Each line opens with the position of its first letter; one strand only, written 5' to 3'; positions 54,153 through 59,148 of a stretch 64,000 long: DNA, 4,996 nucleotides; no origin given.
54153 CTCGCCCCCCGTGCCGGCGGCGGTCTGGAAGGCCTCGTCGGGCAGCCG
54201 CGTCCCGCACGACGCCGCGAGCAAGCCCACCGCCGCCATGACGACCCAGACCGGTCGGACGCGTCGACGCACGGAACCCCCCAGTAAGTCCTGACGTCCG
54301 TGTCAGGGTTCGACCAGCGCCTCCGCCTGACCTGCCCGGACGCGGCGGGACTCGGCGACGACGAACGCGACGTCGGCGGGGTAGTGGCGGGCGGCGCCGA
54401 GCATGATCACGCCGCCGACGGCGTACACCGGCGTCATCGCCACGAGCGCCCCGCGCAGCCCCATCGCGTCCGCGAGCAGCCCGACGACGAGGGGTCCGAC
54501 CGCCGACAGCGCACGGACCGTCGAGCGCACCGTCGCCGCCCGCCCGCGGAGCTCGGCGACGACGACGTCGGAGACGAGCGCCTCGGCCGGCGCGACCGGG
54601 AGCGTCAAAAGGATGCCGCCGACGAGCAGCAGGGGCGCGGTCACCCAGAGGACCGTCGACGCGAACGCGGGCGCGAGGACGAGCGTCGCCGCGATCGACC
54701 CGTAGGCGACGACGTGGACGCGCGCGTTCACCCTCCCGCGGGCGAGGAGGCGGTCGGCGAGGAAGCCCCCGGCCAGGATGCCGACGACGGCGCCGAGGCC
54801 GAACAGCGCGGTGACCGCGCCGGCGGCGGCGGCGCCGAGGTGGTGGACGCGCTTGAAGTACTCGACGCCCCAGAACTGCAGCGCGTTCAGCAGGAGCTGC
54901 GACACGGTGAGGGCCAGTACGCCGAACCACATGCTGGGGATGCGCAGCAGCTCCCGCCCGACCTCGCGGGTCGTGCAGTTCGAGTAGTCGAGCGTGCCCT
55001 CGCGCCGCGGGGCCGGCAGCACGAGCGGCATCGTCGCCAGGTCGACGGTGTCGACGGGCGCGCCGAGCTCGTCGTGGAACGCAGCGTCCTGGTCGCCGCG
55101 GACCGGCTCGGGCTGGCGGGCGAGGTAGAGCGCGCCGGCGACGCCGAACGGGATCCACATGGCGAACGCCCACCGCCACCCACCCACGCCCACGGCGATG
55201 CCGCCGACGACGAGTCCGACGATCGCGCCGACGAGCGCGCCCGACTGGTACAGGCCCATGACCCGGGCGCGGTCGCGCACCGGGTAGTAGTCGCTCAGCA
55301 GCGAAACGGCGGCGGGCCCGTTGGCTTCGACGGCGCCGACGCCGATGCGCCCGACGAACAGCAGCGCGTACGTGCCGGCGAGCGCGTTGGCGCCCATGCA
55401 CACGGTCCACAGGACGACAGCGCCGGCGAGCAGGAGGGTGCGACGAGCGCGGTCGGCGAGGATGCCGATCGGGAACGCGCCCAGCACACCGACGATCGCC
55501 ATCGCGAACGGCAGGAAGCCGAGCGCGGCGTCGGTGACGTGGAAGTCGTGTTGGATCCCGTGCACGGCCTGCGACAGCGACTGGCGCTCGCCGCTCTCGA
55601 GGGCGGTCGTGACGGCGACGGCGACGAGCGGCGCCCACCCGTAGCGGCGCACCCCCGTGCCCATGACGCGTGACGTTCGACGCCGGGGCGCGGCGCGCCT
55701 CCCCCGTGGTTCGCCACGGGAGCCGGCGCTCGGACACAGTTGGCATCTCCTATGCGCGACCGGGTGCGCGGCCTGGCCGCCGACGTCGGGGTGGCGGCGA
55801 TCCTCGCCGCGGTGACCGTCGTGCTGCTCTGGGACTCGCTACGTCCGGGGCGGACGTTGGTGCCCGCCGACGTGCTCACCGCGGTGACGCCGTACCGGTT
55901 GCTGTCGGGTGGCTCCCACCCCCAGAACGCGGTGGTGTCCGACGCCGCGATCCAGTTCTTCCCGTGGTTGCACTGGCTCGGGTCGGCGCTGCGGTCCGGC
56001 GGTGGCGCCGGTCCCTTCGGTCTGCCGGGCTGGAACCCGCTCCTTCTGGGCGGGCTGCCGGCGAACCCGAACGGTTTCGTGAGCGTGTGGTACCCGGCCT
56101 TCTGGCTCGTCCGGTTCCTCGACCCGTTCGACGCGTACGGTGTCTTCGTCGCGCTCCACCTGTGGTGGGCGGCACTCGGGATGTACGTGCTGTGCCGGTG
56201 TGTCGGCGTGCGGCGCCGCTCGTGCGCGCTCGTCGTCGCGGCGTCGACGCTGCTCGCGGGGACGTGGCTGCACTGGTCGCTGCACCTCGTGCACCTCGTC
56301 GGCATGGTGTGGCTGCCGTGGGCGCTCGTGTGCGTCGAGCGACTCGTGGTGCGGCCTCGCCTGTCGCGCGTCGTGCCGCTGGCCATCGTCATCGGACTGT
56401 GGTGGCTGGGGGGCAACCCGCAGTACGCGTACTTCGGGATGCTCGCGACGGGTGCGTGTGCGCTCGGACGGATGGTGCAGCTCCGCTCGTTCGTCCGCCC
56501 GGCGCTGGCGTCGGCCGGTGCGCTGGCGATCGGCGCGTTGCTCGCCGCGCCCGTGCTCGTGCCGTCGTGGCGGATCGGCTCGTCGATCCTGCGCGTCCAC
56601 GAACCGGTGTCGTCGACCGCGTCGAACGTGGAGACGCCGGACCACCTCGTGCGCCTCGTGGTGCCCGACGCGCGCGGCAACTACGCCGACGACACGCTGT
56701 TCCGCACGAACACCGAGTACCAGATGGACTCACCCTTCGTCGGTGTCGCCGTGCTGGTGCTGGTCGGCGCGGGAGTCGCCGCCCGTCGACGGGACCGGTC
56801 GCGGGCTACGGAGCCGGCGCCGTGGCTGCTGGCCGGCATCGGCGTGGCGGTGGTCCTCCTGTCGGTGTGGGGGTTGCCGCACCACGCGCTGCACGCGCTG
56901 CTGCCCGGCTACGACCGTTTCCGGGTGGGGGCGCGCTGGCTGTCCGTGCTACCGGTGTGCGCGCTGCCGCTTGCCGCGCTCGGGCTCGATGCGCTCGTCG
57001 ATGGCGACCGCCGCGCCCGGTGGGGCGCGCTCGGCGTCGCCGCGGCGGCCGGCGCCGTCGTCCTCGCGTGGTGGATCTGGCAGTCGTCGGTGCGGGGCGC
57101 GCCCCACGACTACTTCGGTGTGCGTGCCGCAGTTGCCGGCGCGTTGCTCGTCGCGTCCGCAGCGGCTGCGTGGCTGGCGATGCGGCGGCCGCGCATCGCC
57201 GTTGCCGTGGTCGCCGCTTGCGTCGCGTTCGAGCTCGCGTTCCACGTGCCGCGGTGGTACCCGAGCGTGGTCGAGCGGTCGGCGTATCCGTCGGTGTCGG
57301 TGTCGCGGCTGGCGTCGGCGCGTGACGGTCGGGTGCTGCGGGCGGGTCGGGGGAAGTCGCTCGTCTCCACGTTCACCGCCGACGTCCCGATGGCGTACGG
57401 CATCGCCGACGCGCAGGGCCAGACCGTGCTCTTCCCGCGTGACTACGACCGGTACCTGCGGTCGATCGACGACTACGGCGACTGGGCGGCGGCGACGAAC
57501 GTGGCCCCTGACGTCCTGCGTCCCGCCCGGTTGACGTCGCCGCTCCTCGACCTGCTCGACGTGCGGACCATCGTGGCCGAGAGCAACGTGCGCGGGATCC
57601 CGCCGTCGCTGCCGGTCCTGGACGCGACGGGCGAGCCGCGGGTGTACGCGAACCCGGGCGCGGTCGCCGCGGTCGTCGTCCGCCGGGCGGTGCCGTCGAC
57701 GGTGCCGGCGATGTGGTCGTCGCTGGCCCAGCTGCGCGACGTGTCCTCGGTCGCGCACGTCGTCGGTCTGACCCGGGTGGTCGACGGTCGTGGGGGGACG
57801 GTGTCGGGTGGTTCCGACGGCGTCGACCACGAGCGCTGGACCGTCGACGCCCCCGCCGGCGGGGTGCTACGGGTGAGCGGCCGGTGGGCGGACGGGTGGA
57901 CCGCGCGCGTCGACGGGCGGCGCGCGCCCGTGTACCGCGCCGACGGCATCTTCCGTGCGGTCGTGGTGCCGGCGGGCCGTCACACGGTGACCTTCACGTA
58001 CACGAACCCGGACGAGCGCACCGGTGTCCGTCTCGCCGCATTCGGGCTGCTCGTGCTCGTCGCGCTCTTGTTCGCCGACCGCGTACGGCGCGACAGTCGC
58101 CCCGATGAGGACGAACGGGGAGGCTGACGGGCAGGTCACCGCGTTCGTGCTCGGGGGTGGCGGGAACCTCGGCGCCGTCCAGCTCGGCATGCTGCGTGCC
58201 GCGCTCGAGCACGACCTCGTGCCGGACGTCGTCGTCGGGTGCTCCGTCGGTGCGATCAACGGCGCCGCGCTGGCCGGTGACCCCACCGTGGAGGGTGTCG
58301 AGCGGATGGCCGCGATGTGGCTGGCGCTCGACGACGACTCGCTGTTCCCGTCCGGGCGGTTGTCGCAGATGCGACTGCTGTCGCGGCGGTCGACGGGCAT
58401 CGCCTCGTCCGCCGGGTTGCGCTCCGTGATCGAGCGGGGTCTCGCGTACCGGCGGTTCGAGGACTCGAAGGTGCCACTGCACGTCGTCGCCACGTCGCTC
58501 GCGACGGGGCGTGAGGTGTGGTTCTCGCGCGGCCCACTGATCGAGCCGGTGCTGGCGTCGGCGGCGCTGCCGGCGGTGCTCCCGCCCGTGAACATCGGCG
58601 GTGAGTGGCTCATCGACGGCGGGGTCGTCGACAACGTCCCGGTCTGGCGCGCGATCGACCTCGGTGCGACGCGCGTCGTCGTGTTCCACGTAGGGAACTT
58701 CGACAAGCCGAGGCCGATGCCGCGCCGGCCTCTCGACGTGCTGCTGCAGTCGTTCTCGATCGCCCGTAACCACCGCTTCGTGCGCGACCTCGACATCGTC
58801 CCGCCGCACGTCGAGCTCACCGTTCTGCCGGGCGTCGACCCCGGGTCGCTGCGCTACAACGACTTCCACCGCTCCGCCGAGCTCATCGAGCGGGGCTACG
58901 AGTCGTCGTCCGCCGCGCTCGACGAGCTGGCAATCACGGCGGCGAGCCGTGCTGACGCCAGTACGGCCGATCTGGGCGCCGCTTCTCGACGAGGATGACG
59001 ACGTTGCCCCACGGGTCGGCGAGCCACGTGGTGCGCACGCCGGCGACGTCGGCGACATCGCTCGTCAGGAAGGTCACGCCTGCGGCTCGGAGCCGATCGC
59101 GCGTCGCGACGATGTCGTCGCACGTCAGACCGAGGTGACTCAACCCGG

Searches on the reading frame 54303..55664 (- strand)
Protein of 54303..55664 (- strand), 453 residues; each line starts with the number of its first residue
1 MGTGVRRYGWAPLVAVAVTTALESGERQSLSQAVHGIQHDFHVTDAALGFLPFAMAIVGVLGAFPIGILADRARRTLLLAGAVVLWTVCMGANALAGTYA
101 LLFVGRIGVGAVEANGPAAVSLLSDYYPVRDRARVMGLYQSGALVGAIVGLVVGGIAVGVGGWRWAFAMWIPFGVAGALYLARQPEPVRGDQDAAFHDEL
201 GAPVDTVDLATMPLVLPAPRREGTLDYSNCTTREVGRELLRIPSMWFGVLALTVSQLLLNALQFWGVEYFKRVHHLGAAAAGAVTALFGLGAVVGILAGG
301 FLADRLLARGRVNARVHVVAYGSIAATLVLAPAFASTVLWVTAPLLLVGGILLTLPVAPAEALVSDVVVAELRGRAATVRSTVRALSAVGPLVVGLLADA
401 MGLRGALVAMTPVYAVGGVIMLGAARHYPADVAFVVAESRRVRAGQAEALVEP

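Call 39: search_protein_families(library=pfam, proteins=[window:54303-55664:-], max_evalue=0.001)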
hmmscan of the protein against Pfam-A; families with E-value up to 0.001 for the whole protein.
window:54303-55664:- (453 aa): 2 families
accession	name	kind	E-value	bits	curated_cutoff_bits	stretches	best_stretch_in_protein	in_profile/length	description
PF07690.21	MFS_1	-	1.1e-44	153.2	33.4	1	18-388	3-343/347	Major Facilitator Superfamily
PF00083.30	Sugar_tr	-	7.5e-08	32.1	22.3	1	45-186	45-193/452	Sugar (and other) transporter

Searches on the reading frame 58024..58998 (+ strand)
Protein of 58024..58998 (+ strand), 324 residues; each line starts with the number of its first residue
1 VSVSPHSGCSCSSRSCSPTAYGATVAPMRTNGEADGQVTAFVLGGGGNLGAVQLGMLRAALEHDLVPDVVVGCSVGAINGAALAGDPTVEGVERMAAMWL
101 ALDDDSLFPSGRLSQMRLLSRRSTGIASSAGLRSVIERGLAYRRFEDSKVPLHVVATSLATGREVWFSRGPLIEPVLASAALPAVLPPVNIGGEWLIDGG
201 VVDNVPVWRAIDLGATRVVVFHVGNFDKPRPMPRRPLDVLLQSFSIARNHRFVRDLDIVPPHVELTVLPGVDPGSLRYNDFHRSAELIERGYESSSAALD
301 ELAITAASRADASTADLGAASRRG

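Call 52: search_protein_families(library=pfam, proteins=[window:58024-58998:+], max_evalue=0.001)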
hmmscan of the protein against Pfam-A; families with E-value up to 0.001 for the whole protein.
window:58024-58998:+ (324 aa): 1 family
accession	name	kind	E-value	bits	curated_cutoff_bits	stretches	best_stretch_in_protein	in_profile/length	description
PF01734.28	Patatin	-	6e-31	108.6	27.7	1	42-210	2-190/191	Patatin-like phospholipase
